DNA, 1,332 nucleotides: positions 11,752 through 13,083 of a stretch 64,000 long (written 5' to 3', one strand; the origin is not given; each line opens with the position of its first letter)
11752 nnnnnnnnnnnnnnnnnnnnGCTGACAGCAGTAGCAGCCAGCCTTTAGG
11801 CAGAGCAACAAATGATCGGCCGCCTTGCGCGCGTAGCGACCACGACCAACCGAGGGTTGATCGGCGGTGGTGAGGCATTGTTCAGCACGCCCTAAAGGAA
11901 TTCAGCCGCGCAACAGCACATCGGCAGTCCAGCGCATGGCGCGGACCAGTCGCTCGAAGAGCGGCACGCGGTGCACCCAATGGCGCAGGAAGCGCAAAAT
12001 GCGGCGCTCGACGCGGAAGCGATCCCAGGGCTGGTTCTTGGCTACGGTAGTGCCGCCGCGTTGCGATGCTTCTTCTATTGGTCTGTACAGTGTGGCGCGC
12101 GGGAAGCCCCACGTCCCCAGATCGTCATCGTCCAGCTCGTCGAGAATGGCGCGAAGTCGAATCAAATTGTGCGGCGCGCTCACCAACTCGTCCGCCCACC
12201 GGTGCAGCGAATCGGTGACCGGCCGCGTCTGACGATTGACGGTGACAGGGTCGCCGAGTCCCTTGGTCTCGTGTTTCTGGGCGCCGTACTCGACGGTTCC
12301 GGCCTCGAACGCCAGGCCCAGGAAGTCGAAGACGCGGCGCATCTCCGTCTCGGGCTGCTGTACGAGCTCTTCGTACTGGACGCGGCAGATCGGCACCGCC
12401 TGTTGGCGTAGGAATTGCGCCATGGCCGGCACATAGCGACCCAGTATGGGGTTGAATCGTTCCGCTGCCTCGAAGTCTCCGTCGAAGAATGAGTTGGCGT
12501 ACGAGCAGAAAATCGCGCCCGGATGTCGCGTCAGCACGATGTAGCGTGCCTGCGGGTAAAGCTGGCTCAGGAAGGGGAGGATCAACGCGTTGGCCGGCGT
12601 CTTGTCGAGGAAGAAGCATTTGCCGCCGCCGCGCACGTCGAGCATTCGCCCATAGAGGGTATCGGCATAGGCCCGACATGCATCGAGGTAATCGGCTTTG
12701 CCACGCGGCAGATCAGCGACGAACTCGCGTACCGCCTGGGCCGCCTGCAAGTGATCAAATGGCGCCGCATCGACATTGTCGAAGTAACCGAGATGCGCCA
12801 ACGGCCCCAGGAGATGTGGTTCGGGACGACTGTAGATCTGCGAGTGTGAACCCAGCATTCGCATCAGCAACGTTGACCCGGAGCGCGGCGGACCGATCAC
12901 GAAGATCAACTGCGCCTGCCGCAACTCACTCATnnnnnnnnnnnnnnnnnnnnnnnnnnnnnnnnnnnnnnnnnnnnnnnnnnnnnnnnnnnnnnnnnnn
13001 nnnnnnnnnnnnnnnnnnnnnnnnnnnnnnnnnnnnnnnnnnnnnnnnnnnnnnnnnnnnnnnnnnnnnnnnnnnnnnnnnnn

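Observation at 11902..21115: Co-directional array: giant Thr/Pro-linker secreted protein, then Zn-ribbon methyltransferase, GT-C(PA14), YajD and sulfotransferase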

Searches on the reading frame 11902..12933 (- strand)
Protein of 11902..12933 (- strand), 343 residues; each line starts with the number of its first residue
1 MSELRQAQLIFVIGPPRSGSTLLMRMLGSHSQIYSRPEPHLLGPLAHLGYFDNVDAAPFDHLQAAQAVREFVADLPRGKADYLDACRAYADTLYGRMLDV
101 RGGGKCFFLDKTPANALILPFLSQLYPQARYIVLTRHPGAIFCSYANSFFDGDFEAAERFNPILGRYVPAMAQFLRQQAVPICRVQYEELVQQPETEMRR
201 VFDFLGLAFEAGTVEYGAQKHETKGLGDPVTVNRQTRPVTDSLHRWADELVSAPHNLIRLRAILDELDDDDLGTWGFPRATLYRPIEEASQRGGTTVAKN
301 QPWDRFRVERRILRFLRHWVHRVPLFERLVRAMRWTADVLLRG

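Call 5: search_protein_families(library=pfam, proteins=[window:11902-12933:-], max_evalue=0.01)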
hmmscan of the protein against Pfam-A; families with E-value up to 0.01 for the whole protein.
window:11902-12933:- (343 aa): 2 families
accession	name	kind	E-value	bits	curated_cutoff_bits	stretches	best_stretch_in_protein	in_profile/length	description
PF13469.12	Sulfotransfer_3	-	3.5e-34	119.4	27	1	10-210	2-215/216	Sulfotransferase family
PF00685.33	Sulfotransfer_1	-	3.2e-09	37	22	1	127-215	89-189/255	Sulfotransferase domain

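Call 6: search_protein_families(library=ncbifam, proteins=[window:11902-12933:-], max_evalue=0.01)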
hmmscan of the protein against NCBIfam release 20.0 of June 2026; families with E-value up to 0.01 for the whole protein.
window:11902-12933:- (343 aa): 1 family
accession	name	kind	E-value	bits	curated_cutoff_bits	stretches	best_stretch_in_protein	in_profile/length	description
NF052394.1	NodProtNoeE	equivalog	4e-27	94.9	500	2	8-145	9-137/387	nodulation protein NoeE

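Call 20: search_solved_structures(query=window:11902-12933:-, max_evalue=1, show_alignments=2)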
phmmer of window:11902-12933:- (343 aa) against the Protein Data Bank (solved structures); distinct sequences matched with E-value up to 1: 13.
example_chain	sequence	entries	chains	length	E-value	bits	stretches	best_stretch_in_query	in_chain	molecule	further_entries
4gox_A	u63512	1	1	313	2e-13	53.4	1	9-234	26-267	Polyketide synthase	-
4gbm_A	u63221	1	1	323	6.8e-12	48.4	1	7-213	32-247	CurM Sulfotransferase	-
9wwe_A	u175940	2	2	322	6e-07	32.1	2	109-215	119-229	Protein-tyrosine sulfotransferase 2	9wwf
9wp1_A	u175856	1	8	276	6.8e-07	31.9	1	7-217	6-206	Protein-tyrosine sulfotransferase 1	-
3ap1_A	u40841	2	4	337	7e-07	31.9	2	109-215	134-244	Protein-tyrosine sulfotransferase 2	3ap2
3ap3_A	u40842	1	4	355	8.6e-07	31.6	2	109-215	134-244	Protein-tyrosine sulfotransferase 2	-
5wrj_A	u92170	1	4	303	9.3e-07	31.5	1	7-216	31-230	Protein-tyrosine sulfotransferase 1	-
5wri_A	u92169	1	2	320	1.1e-06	31.2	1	7-216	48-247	Protein-tyrosine sulfotransferase 1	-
8w5z_A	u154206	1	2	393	3.7e-05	26.2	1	109-213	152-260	Protein-tyrosine sulfotransferase (Fragment)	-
1z28_A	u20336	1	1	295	0.74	12.1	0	178-228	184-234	Phenol-sulfating phenol sulfotransferase 1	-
4gra_A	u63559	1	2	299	0.75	12.1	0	178-228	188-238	Sulfotransferase 1A1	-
1q44_A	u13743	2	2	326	0.94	11.7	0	176-209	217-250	Steroid Sulfotransferase | Flavonol sulfotransferase-like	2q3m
9ynu_E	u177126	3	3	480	0.98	11.7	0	114-192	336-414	Transcription initiation factor TFIID subunit 6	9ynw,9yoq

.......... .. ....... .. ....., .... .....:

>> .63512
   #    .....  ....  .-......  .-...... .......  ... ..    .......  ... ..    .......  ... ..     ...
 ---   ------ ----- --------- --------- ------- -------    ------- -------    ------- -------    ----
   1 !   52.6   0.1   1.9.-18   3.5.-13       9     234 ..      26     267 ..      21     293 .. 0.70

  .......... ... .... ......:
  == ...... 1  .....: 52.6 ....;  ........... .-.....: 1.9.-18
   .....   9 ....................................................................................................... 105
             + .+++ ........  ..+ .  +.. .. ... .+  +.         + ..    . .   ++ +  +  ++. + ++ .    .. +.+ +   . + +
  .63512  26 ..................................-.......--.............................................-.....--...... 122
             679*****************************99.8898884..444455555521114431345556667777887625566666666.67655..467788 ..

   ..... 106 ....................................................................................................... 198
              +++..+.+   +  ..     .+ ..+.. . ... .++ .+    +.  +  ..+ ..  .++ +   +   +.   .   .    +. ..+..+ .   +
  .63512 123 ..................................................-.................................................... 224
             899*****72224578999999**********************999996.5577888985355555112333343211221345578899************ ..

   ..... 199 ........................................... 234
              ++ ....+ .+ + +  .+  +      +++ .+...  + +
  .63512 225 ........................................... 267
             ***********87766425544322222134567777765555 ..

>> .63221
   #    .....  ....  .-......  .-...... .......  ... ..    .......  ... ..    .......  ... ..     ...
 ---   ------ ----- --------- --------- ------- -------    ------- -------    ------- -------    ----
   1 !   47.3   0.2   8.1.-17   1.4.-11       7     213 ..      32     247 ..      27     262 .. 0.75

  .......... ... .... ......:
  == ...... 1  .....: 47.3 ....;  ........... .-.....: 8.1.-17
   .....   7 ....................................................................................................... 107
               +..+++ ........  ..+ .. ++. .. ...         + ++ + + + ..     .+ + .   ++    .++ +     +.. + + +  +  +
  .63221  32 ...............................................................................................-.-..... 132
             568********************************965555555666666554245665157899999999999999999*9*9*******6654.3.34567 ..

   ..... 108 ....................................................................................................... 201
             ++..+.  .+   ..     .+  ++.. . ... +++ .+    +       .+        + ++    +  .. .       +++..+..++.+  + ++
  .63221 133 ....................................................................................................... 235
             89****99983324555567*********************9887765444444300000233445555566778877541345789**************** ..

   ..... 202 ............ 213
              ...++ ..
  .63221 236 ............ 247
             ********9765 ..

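Call 22: find_homologous_proteins(query=window:11902-12933:-, max_evalue=1e-10)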
Query window:11902-12933:- (343 aa): 2929 proteins with E <= 1e-10 among 5993 candidates; the best 120 are listed.
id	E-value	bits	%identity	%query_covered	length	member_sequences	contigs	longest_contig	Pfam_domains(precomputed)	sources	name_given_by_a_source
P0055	7.6e-234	793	100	100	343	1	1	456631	PF13469.13,PF00685.34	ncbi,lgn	-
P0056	2.0e-163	562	72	99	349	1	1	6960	PF13469.13,PF00685.34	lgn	-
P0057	4.6e-158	544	70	99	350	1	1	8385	PF13469.13,PF00685.34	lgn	-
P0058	3.5e-157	541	71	99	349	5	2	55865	PF13469.13,PF00685.34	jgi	jgi:hypothetical protein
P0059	5.8e-156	537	68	100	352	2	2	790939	PF13469.13,PF00685.34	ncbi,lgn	-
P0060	3.3e-154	531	70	98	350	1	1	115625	PF13469.13,PF00685.34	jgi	-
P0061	2.2e-153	529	69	99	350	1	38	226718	PF13469.13,PF00685.34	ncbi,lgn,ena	-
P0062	2.5e-151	522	68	99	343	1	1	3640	PF13469.13,PF00685.34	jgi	jgi:hypothetical protein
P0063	4.2e-151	521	67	99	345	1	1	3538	PF13469.13,PF00685.34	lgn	-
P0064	5.8e-151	521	67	98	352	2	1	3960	PF13469.13,PF00685.34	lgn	-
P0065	7.5e-151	520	67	100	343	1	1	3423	PF13469.13,PF00685.34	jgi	jgi:sulfotransferase family protein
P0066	8.3e-151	520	68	99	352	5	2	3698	PF13469.13,PF00685.34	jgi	jgi:hypothetical protein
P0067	1.4e-150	519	67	100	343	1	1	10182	PF13469.13,PF00685.34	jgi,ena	-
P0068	1.7e-150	519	67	99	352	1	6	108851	PF13469.13,PF00685.34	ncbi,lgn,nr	ncbi:hypothetical protein HRbin30_00384 [bacterium HR30]|nr:hypothetical protein HRbin30_00384 [bact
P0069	2.3e-150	519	68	99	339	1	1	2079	PF13469.13,PF00685.34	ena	-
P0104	9.9e-145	500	65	99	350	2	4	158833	PF13469.13,PF00685.34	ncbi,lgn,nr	ncbi:MAG: sulfotransferase [Deltaproteobacteria bacterium]|nr:sulfotransferase [Deltaproteobacteria 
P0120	4.4e-143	495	65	99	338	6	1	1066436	PF13469.13,PF00685.34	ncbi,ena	-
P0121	5.5e-143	494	66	99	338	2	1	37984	PF13469.13,PF00685.34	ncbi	-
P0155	4.6e-140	485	62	99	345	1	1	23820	PF13469.13,PF00685.34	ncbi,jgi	-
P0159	7.9e-140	484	64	99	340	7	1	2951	PF13469.13,PF00685.34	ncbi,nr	ncbi:MAG: sulfotransferase [candidate division KSB1 bacterium]|nr:sulfotransferase [candidate divisi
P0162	1.2e-139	483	64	98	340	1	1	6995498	PF13469.13,PF00685.34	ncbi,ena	-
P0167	2.1e-139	483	64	99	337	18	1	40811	PF13469.13,PF00685.34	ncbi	-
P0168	2.7e-139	482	68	89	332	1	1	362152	PF13469.13,PF00685.34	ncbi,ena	-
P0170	3.6e-139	482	64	99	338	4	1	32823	PF13469.13,PF00685.34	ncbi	-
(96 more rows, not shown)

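Call 23: find_encoding_contigs(protein=P0162, flank=8000, max_places=2)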
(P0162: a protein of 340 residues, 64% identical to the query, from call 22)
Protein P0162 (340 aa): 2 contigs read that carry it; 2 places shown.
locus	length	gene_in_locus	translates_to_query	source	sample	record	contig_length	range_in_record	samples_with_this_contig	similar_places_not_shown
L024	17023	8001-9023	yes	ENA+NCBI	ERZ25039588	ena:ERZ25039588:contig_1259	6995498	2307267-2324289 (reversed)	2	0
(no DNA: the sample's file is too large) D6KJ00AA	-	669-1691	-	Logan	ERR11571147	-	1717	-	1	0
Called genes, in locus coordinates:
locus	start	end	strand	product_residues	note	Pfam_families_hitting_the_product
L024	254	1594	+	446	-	PF01554:MatE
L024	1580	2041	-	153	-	PF04075:F420H2_quin_red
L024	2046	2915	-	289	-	PF13411:MerR_1, PF13414:TPR_11 (weak), PF13424:TPR_12, PF13432:TPR_16, PF00515:TPR_1 (weak), PF07719:TPR_2 (weak), PF13424:TPR_12 (weak), PF13432:TPR_16, +9 more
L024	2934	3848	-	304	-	PF02735:Ku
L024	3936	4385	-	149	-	PF00383:dCMP_cyt_deam_1, PF14437:MafB19-deam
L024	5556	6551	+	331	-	PF08240:ADH_N, PF00107:ADH_zinc_N, PF13602:ADH_zinc_N_2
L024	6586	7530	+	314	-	PF00892:EamA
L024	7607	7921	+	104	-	-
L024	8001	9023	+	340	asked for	PF00685:Sulfotransfer_1, PF13469:Sulfotransfer_3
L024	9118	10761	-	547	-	PF01551:Peptidase_M23 (weak)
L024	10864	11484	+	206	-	PF03330:DPBB_1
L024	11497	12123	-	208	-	PF00702:Hydrolase, PF13419:HAD_2, PF13242:Hydrolase_like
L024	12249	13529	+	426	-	PF00365:PFK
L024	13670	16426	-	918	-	PF02012:BNR (faint), PF13088:BNR_2 (faint)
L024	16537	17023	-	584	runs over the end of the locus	PF07287:AtuA, PF23544:AtuA_ferredoxin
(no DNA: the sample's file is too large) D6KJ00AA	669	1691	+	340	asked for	PF00685:Sulfotransfer_1, PF13469:Sulfotransfer_3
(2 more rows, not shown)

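Call 24: find_encoding_contigs(protein=P0120, flank=8000, max_places=2)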
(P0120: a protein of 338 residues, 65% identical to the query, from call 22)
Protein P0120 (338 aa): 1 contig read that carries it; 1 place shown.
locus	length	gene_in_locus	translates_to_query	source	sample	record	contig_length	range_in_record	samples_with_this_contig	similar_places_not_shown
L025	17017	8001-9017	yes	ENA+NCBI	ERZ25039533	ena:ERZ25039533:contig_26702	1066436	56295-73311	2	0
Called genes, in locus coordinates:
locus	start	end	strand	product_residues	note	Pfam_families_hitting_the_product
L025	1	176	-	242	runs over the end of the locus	-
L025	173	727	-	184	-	PF02735:Ku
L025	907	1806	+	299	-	PF01068:DNA_ligase_A_M, PF04679:DNA_ligase_A_C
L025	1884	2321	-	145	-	PF00383:dCMP_cyt_deam_1, PF14437:MafB19-deam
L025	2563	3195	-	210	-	-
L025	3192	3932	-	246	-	-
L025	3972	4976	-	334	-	-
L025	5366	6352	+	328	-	PF08240:ADH_N, PF00107:ADH_zinc_N, PF13602:ADH_zinc_N_2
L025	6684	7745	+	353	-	PF04972:BON, PF21937:Yop-YscD_ppl_2nd (faint), PF04972:BON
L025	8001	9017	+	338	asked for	PF00685:Sulfotransfer_1 (weak), PF13469:Sulfotransfer_3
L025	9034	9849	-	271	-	PF13641:Glyco_tranf_2_3 (faint), PF00535:Glycos_transf_2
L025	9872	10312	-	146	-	PF01575:MaoC_dehydratas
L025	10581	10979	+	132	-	PF00903:Glyoxalase, PF13669:Glyoxalase_4 (weak)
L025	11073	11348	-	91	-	-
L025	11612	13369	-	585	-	PF07287:AtuA, PF23544:AtuA_ferredoxin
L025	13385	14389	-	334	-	PF01156:IU_nuc_hydro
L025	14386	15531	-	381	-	PF01636:APH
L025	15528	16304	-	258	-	PF00378:ECH_1, PF16113:ECH_2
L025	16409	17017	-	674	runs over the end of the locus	PF00289:Biotin_carb_N, PF02222:ATP-grasp (weak), PF02786:CPSase_L_D2, PF07478:Dala_Dala_lig_C, PF02785:Biotin_carb_C, PF25973:BSH_CzcB (faint), PF21139:BT_MCC_alpha, PF00364:Biotin_lipoyl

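Call 25: find_encoding_contigs(protein=P0159, flank=8000, max_places=2)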
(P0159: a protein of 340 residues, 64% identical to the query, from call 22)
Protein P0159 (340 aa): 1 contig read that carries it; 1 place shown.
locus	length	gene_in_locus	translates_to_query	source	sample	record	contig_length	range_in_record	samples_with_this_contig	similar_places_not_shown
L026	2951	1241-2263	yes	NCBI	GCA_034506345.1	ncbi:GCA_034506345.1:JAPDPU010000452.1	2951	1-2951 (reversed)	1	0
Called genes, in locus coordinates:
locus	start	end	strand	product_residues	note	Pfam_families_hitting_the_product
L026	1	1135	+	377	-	?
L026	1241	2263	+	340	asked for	PF00685:Sulfotransfer_1 (weak), PF13469:Sulfotransfer_3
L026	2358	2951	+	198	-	?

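Call 26: list_cluster_members(proteins=[P0162, P0120, P0168, P0059, P0061, P0167, P0170, P0121, P0104, P0155])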
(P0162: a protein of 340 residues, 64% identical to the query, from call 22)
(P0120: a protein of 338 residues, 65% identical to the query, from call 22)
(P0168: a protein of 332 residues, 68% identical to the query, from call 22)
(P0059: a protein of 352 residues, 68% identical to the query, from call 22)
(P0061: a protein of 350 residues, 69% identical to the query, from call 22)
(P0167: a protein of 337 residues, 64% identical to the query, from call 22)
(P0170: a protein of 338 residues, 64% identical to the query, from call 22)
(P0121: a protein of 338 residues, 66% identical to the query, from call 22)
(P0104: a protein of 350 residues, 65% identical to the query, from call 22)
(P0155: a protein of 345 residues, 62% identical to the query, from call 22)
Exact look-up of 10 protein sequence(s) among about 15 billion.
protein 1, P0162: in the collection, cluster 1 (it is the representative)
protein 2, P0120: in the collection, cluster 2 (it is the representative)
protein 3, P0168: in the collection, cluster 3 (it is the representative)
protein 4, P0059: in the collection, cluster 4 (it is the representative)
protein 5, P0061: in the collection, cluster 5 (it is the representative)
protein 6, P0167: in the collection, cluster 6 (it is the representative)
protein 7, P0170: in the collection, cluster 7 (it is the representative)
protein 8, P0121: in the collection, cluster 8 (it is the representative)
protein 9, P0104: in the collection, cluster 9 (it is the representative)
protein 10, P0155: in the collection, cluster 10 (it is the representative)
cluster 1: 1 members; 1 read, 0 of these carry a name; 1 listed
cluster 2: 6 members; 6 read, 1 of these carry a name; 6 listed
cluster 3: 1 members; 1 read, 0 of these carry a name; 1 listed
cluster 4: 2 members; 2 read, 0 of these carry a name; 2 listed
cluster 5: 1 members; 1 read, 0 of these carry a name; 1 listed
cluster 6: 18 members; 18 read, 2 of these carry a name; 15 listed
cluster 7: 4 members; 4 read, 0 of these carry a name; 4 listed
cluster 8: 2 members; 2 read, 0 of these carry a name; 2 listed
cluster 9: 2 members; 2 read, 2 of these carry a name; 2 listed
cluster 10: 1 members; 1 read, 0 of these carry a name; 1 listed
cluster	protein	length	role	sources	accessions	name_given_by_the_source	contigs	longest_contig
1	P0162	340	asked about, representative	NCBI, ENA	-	-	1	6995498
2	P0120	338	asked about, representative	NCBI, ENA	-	-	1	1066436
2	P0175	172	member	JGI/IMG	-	hypothetical protein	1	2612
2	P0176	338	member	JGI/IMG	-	-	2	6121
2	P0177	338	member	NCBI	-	-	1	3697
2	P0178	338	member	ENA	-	-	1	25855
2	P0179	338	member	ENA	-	-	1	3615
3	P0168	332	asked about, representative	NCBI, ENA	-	-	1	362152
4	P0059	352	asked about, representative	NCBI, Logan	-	-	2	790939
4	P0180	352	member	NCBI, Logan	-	-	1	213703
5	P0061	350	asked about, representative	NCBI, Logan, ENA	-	-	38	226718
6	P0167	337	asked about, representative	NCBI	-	-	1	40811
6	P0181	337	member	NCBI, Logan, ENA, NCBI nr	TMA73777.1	MAG: sulfotransferase [Deltaproteobacteria bacterium]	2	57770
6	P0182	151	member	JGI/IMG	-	hypothetical protein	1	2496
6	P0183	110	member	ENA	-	-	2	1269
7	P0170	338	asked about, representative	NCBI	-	-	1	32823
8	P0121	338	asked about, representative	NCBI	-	-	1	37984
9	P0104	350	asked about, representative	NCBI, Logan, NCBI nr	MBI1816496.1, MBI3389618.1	MAG: sulfotransferase [Deltaproteobacteria bacterium] | sulfotransferase [Deltaproteobacteria bacterium]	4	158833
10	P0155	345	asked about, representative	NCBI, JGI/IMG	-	-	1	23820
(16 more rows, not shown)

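Call 77: search_protein_families(library=pfam, proteins=[L024:9118-10761:-], max_evalue=0.01)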
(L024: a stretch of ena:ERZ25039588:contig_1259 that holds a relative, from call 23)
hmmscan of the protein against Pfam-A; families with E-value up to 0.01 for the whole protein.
L024:9118-10761:- (547 aa): 1 family
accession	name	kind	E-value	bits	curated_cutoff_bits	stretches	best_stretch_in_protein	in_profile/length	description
PF01551.29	Peptidase_M23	-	8e-08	32.8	28.7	1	152-261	2-90/96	Peptidase family M23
